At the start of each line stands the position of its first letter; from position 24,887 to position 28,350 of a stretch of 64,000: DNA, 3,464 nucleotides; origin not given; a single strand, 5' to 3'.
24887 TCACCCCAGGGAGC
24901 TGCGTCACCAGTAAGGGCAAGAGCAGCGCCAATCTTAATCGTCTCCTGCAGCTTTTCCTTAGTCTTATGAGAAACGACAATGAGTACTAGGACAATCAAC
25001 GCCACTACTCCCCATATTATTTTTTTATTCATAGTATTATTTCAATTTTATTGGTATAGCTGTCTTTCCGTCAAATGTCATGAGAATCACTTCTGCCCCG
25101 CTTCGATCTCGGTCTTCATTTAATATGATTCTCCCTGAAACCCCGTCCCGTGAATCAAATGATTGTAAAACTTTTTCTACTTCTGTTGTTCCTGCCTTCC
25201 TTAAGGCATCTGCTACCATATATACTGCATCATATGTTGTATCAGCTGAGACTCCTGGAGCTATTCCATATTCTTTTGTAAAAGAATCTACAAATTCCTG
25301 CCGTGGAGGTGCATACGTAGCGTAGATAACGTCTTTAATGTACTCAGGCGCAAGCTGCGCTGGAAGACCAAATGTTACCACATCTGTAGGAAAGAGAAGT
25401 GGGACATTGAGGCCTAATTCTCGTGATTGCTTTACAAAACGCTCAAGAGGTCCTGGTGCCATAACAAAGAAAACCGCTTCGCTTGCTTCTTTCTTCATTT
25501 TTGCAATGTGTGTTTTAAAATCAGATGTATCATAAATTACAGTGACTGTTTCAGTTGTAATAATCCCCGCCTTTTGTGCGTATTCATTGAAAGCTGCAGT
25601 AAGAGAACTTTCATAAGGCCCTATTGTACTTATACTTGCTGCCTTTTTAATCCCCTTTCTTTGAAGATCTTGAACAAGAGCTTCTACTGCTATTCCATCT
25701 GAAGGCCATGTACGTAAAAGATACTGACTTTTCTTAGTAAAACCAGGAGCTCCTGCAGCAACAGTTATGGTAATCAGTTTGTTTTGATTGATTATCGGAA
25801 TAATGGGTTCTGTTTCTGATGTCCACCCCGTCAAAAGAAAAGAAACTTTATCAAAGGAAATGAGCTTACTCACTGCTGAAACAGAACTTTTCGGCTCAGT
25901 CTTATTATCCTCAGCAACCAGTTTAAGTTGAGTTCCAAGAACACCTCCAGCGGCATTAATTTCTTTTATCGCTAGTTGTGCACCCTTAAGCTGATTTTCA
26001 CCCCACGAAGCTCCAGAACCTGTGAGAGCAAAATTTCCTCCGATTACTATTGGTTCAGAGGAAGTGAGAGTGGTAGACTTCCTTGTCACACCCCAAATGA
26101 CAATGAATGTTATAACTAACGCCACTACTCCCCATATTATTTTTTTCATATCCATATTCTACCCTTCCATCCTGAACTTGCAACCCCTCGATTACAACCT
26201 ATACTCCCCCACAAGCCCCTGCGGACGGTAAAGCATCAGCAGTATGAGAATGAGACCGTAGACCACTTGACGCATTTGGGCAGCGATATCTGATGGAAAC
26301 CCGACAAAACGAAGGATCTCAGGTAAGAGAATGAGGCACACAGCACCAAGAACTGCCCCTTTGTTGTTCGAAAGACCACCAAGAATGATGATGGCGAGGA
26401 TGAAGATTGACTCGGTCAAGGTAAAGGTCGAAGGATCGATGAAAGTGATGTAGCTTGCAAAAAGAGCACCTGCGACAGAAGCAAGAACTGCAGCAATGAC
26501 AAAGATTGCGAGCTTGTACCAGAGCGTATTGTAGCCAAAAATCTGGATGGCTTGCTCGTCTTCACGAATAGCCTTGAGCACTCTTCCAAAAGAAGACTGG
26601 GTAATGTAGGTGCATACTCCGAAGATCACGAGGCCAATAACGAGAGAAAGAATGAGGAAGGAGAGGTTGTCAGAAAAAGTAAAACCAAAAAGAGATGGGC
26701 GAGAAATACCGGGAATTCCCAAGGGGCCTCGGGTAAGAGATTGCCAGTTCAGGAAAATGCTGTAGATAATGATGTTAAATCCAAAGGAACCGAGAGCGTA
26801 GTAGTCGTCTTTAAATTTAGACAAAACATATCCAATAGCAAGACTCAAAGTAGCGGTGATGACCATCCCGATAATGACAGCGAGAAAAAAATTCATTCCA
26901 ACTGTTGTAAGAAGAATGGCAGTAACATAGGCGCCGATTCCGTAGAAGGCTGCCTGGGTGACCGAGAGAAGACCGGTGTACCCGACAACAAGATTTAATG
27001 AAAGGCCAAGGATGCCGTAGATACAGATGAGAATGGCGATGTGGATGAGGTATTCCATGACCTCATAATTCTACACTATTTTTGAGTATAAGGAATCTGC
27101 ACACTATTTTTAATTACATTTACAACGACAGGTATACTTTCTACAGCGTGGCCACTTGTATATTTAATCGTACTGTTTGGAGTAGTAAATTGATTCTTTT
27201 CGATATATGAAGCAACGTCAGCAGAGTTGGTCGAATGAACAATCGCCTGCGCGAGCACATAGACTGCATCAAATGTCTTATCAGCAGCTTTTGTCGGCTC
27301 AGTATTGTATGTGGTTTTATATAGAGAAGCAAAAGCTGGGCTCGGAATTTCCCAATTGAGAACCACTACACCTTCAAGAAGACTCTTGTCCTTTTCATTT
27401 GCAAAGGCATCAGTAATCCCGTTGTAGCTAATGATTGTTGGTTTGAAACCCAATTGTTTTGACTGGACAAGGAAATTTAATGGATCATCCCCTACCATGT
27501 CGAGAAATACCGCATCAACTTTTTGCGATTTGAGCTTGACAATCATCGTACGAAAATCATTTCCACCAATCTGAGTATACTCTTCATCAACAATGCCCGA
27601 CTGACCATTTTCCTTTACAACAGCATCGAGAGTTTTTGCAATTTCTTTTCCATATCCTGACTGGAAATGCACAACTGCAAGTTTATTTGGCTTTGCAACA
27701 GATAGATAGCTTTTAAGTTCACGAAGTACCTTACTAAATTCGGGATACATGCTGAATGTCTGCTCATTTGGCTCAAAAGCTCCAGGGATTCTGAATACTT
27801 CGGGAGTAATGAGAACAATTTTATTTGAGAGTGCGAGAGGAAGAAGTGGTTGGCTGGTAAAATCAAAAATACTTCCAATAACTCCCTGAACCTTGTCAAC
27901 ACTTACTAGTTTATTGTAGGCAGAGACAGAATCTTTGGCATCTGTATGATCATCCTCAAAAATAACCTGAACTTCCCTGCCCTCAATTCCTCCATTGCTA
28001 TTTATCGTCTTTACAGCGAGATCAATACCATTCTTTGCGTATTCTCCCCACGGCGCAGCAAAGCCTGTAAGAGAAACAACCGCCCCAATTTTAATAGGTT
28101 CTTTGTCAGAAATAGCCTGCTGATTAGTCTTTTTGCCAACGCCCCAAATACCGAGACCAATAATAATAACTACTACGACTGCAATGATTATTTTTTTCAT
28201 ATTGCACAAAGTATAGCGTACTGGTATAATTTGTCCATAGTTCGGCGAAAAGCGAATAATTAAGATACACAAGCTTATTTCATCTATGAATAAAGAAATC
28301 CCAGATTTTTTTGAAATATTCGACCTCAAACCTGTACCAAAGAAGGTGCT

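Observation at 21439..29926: Liv-type ABC importer with three TM-anchored SBP paralogs and two embedded TrmB-family regulators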

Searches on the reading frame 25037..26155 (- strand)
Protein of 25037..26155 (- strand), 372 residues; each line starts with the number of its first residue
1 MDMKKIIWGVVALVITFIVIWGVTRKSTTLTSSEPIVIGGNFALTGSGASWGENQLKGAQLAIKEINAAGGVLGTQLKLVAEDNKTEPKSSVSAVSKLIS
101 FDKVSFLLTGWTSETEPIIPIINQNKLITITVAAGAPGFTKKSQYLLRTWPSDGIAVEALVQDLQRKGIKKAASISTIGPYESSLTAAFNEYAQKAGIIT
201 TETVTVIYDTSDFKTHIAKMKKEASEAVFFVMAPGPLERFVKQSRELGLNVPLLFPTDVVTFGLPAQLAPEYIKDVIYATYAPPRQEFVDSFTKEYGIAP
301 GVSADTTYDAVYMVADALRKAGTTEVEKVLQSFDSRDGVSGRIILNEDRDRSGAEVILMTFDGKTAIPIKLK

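Call 3: search_protein_families(library=pfam, proteins=[window:25037-26155:-], max_evalue=0.01)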
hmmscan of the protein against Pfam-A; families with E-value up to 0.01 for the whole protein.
window:25037-26155:- (372 aa): 3 families
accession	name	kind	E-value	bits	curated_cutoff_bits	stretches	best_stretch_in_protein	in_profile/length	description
PF13458.12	Peripla_BP_6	-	1.1e-49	170.4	31.7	1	35-335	1-310/343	Periplasmic binding protein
PF01094.35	ANF_receptor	-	5.2e-27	95.2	25.4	1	58-357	5-346/353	Receptor family ligand binding region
PF13433.12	Peripla_BP_5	-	3.7e-19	69.5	27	1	37-333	2-306/363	Periplasmic binding protein domain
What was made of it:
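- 25037..26155 (-): SBP2, a type I binding protein paralog. PF13458, 1.1e-49 (call 3).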

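Call 4: search_protein_families(library=ncbifam, proteins=[window:25037-26155:-], max_evalue=0.01)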
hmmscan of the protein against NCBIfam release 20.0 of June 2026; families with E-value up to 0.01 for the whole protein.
window:25037-26155:- (372 aa): 4 families
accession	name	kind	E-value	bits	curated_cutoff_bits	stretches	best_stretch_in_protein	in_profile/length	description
NF011933.0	PRK15404.1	subfamily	4.7e-29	101.6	477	1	30-355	21-354/370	high-affinity branched-chain amino acid ABC transporter substrate-binding protein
TIGR03669.1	urea_ABC_arch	equivalog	6.6e-18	64.8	494.8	1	47-348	12-323/375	urea ABC transporter substrate-binding protein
TIGR03407.1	urea_ABC_UrtA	exception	5.1e-17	61.8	492.75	1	44-334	9-310/361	urea ABC transporter substrate-binding protein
TIGR03863.1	PQQ_ABC_bind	subfamily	3.4e-07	29.6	413.6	1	54-203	12-162/347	ABC transporter, substrate binding protein, PQQ-dependent alcohol dehydrogenase system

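Call 30: search_solved_structures(query=window:25037-26155:-, max_evalue=1e-8, show_alignments=1)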
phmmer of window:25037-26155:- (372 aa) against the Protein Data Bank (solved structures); distinct sequences matched with E-value up to 1e-8: 23.
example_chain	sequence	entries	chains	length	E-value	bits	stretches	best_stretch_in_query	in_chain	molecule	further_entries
4gnr_A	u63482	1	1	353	3.9e-24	88.9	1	34-360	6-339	ABC transporter substrate-binding protein-branched chain amino acid transport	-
3ip5_A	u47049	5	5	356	2.4e-22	83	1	36-334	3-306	ABC transporter, substrate binding protein (Amino acid)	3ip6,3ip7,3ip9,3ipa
3ipc_A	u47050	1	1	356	6.4e-22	81.6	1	36-334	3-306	ABC transporter, substrate binding protein (Amino acid)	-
1z15_A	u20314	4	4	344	7.6e-21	78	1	42-356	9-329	Leu/Ile/Val-binding protein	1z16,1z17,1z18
2liv_A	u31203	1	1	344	2.7e-20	76.2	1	42-356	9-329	LEUCINE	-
4ey3_A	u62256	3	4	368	5.2e-20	75.3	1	38-323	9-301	Twin-arginine translocation pathway signal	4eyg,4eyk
8tg1_A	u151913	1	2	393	8.4e-20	74.6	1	31-332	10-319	Extracellular ligand-binding receptor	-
4n0q_A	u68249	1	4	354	2.1e-19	73.3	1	36-233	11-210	Leu/Ile/Val-binding protein homolog 3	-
2lbp_A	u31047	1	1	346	1.6e-18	70.4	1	43-334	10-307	LEUCINE-BINDING PROTEIN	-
1usg_A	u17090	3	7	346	3e-18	69.5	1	43-334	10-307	LEUCINE-SPECIFIC BINDING PROTEIN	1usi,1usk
4mlc_A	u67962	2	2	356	3.5e-18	69.3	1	51-333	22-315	Extracellular ligand-binding receptor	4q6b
8z0g_A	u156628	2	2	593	1.2e-17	67.5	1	45-356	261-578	Leu/Ile/Val-binding protein,Leu/Ile/Val-binding protein,mNeonGreen | NeIle,Leu/Ile/Val-binding protein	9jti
4zpj_A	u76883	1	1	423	1.5e-16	63.9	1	29-321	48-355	Extracellular ligand-binding receptor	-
3td9_A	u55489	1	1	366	1.8e-12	50.5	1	42-360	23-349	Branched chain amino acid ABC transporter, periplasmic amino acid-binding protein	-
8q52_A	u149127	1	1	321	6.6e-12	48.7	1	43-153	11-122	Leucine-specific-binding protein,Chemotaxis protein CheY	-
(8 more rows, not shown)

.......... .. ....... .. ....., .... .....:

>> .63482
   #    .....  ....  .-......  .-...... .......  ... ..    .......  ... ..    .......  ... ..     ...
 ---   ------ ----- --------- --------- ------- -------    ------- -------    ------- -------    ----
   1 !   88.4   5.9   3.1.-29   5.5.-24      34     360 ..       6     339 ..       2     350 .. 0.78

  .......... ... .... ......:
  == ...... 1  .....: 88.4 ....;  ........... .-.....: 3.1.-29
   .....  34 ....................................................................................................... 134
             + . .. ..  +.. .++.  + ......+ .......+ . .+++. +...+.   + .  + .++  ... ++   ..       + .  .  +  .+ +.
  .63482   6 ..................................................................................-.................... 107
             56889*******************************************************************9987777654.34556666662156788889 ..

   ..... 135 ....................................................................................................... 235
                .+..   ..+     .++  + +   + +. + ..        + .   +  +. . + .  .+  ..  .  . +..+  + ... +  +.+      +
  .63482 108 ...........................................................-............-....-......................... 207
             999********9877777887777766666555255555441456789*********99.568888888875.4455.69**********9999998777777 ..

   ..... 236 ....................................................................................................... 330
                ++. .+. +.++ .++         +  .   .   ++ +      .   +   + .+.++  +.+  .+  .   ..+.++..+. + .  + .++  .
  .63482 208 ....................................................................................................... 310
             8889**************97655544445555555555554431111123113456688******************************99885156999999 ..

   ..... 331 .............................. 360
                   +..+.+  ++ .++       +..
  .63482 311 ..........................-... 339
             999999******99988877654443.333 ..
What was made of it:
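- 25037..26155 (-): Best PDB match is 4gnr (call 30).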

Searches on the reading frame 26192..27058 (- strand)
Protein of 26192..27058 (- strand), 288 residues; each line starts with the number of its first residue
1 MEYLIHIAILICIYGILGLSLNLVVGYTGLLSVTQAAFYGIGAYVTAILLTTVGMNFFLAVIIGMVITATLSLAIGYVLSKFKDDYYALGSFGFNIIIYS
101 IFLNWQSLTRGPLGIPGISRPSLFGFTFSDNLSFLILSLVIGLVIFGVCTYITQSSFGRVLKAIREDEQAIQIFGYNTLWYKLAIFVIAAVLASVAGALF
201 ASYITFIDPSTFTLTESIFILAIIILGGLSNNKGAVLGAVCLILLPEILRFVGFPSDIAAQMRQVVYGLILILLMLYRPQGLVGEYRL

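Call 3: search_protein_families(library=pfam, proteins=[window:26192-27058:-], max_evalue=0.01)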
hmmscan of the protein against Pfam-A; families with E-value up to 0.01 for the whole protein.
window:26192-27058:- (288 aa): 1 family
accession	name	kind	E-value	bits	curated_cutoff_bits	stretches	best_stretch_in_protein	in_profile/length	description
PF02653.21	BPD_transp_2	-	1.9e-47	162.1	26.8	1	4-274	2-268/269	Branched-chain amino acid transport system / permease component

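Call 4: search_protein_families(library=ncbifam, proteins=[window:26192-27058:-], max_evalue=0.01)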
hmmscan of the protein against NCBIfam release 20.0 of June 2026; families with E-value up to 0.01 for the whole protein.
window:26192-27058:- (288 aa): 9 families
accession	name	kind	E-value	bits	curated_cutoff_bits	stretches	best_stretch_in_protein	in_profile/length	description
NF008450.0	PRK11301.1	subfamily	2e-52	179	366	2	136-284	266-407/418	high-affinity branched-chain amino acid ABC transporter permease LivM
TIGR03408.1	urea_trans_UrtC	equivalog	6e-35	121.5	296.2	2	56-284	87-312/313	urea ABC transporter permease subunit UrtC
TIGR03727.1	urea_t_UrtC_arc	equivalog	4.8e-26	91.5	575.55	1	9-284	55-339/369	urea ABC transporter, permease protein UrtC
TIGR03409.1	urea_trans_UrtB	equivalog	1.1e-09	38.3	250.3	1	10-283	10-286/291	urea ABC transporter permease subunit UrtB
NF040906.3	GguB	equivalog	7.1e-09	35.3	450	1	131-273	221-364/375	multiple monosaccharide ABC transporter permease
NF008011.0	PRK10740.1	equivalog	3.6e-08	33.4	379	1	10-285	18-302/308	high-affinity branched-chain amino acid ABC transporter permease LivH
NF008441.0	PRK11285.1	equivalog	5.6e-07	29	378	1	45-275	96-320/333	L-arabinose ABC transporter permease AraH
TIGR03622.1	urea_t_UrtB_arc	equivalog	1e-06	28.3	374.25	1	18-244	18-243/284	urea ABC transporter, permease protein UrtB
NF011961.0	PRK15432.1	equivalog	0.0001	21.7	388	1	27-275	59-301/344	autoinducer 2 ABC transporter permease LsrC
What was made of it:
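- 26192..27058 (-): livM-type permease (288 aa). Best NCBIfam match is LivM (calls 3, 4).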

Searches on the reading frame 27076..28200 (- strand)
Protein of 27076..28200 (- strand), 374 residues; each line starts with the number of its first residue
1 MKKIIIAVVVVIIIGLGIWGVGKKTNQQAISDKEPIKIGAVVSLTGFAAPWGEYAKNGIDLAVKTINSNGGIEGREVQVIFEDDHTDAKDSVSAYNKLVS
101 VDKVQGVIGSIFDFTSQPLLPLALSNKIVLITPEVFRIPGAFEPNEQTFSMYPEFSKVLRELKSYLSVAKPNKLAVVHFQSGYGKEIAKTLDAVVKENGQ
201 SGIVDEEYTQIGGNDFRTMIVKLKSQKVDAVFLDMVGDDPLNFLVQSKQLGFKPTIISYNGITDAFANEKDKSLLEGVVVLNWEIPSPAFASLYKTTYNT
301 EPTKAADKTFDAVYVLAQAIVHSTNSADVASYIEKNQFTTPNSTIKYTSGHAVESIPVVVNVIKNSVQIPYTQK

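Call 3: search_protein_families(library=pfam, proteins=[window:27076-28200:-], max_evalue=0.01)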
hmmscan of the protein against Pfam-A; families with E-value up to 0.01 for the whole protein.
window:27076-28200:- (374 aa): 3 families
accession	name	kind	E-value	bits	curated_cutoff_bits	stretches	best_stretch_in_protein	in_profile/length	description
PF13458.12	Peripla_BP_6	-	1.3e-45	157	31.7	1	35-352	1-329/343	Periplasmic binding protein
PF13433.12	Peripla_BP_5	-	4.9e-23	82.2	27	1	36-349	1-322/363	Periplasmic binding protein domain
PF01094.35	ANF_receptor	-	4.5e-16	59.3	25.4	1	57-333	4-298/353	Receptor family ligand binding region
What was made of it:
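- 27076..28200 (-): SBP3 (374 aa from the ATG at 28200), the conserved divergent partner of the 257-aa regulator. PF13458, 1.3e-45 (call 3).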

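Call 4: search_protein_families(library=ncbifam, proteins=[window:27076-28200:-], max_evalue=0.01)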
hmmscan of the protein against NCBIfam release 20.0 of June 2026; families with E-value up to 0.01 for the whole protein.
window:27076-28200:- (374 aa): 3 families
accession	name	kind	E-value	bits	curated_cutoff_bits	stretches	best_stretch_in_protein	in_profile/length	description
NF011933.0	PRK15404.1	subfamily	1.7e-30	106.3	477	1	31-349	22-346/370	high-affinity branched-chain amino acid ABC transporter substrate-binding protein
TIGR03407.1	urea_ABC_UrtA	exception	1e-18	67.4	492.75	1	36-349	1-325/361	urea ABC transporter substrate-binding protein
TIGR03669.1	urea_ABC_arch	equivalog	1.5e-11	43.9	494.8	1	42-345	7-318/375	urea ABC transporter substrate-binding protein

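Call 28: search_solved_structures(query=window:27076-28200:-, max_evalue=0.00001)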
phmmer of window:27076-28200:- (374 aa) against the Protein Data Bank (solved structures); distinct sequences matched with E-value up to 0.00001: 28.
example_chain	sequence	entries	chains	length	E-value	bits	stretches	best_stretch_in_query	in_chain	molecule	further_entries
1z15_A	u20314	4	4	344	5.1e-23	85.5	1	34-341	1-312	Leu/Ile/Val-binding protein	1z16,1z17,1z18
2liv_A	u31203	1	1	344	1.8e-22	83.7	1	34-341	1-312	LEUCINE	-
1usg_A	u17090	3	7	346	2.1e-20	76.9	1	35-280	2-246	LEUCINE-SPECIFIC BINDING PROTEIN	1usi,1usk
2lbp_A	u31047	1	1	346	2.4e-20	76.7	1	35-280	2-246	LEUCINE-BINDING PROTEIN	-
8z0g_A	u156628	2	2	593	2.7e-20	76.6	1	46-341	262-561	Leu/Ile/Val-binding protein,Leu/Ile/Val-binding protein,mNeonGreen | NeIle,Leu/Ile/Val-binding protein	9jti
4n0q_A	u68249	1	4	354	3.8e-20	76.1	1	36-234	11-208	Leu/Ile/Val-binding protein homolog 3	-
4obb_A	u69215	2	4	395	1.5e-19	74.1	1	24-328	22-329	Amino acid/amide ABC transporter substrate-binding protein, HAAT family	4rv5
4gnr_A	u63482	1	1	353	3.5e-19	72.9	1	33-337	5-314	ABC transporter substrate-binding protein-branched chain amino acid transport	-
4nqr_A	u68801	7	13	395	7.6e-19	71.8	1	24-328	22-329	Amino acid/amide ABC transporter substrate-binding protein, HAAT family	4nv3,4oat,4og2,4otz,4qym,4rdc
8tg1_A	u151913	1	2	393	4.1e-16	62.8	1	31-347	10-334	Extracellular ligand-binding receptor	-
3ip5_A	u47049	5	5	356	8.9e-16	61.7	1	40-289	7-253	ABC transporter, substrate binding protein (Amino acid)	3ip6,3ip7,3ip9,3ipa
3ipc_A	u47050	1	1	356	1.3e-15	61.2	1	40-289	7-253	ABC transporter, substrate binding protein (Amino acid)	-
4mlc_A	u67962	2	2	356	1e-14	58.2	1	53-323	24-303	Extracellular ligand-binding receptor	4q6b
6een_D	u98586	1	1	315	3e-12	50.1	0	239-268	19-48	Designer Pentatricopeptide Protein dPPR10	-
3td9_A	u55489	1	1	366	5.7e-12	49.2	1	34-366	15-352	Branched chain amino acid ABC transporter, periplasmic amino acid-binding protein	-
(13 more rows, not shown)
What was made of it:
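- Tried and rejected: The SBPs score better against LivJ-type than UrtA models (calls 4, 28).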

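Call 29: search_solved_structures(query=window:27076-28200:-, max_evalue=1e-18, show_alignments=1)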
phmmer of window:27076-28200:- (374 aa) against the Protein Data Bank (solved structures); distinct sequences matched with E-value up to 1e-18: 9.
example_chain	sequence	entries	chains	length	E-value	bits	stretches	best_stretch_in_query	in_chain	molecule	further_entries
1z15_A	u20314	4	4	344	5.1e-23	85.5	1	34-341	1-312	Leu/Ile/Val-binding protein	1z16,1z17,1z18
2liv_A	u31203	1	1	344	1.8e-22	83.7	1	34-341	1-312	LEUCINE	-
1usg_A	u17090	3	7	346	2.1e-20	76.9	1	35-280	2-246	LEUCINE-SPECIFIC BINDING PROTEIN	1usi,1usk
2lbp_A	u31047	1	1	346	2.4e-20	76.7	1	35-280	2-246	LEUCINE-BINDING PROTEIN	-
8z0g_A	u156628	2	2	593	2.7e-20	76.6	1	46-341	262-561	Leu/Ile/Val-binding protein,Leu/Ile/Val-binding protein,mNeonGreen | NeIle,Leu/Ile/Val-binding protein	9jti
4n0q_A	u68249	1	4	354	3.8e-20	76.1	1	36-234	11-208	Leu/Ile/Val-binding protein homolog 3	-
4obb_A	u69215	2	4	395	1.5e-19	74.1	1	24-328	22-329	Amino acid/amide ABC transporter substrate-binding protein, HAAT family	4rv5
4gnr_A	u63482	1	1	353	3.5e-19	72.9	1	33-337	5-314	ABC transporter substrate-binding protein-branched chain amino acid transport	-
4nqr_A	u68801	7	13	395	7.6e-19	71.8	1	24-328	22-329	Amino acid/amide ABC transporter substrate-binding protein, HAAT family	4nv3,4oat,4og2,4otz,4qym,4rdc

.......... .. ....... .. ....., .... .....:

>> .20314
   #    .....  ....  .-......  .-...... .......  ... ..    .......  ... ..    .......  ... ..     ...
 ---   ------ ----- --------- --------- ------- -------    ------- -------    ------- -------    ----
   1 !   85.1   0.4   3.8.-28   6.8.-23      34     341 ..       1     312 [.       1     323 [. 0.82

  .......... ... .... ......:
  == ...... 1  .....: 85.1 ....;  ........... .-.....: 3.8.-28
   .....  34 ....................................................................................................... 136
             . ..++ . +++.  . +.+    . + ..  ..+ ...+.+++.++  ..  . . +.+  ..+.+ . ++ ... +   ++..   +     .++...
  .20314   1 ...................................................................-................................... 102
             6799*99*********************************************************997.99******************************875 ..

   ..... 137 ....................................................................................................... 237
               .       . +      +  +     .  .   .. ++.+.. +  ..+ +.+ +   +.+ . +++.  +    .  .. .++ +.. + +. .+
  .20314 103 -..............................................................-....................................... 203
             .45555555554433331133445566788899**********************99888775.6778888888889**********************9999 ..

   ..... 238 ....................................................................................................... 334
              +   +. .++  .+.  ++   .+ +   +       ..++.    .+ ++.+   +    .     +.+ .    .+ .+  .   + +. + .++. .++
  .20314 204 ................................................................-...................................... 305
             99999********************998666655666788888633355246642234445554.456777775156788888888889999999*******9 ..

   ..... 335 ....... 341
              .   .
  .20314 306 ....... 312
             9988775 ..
